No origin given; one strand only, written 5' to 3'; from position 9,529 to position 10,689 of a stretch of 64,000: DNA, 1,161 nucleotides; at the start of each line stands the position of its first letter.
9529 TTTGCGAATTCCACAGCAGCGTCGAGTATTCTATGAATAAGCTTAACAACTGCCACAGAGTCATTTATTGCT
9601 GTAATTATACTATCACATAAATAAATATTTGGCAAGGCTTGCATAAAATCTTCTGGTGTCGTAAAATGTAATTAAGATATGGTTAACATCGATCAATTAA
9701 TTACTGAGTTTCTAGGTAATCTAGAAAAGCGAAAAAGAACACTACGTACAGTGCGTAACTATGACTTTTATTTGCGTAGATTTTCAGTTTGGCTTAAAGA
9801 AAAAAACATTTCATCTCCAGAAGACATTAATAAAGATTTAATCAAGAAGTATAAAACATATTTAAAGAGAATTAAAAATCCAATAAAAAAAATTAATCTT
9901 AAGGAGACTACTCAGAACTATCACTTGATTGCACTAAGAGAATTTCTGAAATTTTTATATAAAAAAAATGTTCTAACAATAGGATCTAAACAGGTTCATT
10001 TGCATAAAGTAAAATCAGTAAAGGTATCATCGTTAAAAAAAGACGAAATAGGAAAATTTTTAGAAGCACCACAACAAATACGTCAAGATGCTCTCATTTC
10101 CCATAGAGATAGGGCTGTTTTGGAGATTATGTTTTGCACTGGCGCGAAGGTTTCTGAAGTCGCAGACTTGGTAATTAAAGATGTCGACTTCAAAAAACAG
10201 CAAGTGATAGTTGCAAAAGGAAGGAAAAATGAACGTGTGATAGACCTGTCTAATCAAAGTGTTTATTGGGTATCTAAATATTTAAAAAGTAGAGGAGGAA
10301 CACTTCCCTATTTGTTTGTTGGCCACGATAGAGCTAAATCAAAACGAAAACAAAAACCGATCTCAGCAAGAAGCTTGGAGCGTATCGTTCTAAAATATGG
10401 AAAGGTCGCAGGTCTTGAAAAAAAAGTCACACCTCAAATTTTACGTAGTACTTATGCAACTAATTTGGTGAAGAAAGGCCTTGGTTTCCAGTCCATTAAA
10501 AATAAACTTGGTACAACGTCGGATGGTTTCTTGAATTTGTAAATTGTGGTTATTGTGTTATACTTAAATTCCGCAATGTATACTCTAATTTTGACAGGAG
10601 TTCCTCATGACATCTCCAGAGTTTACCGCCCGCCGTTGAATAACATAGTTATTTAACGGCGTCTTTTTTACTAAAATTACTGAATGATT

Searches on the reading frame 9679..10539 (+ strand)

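Call 75: search_protein_families(library=pfam, proteins=[window:9679-10539:+], max_evalue=0.1)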
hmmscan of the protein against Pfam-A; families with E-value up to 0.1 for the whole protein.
window:9679-10539:+ (287 aa): 5 families
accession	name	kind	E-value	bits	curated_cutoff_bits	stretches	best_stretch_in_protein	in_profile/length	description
PF00589.27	Phage_integrase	-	1.4e-23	84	27.1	1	119-279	3-156/172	Phage integrase family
PF02899.23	Phage_int_SAM_1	-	3.7e-09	37.2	22.3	1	8-96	1-82/83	Phage integrase, N-terminal SAM-like domain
PF13102.12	Phage_int_SAM_5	-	1.1e-07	32.5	22.3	1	9-100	7-89/98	Phage integrase SAM-like domain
PF13495.12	Phage_int_SAM_4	-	8.1e-07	29.8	27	2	7-65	1-56/85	Phage integrase, N-terminal SAM-like domain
PF22882.2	GT-D-like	-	0.075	12.8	27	0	62-111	95-142/210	GT-D fold-like domain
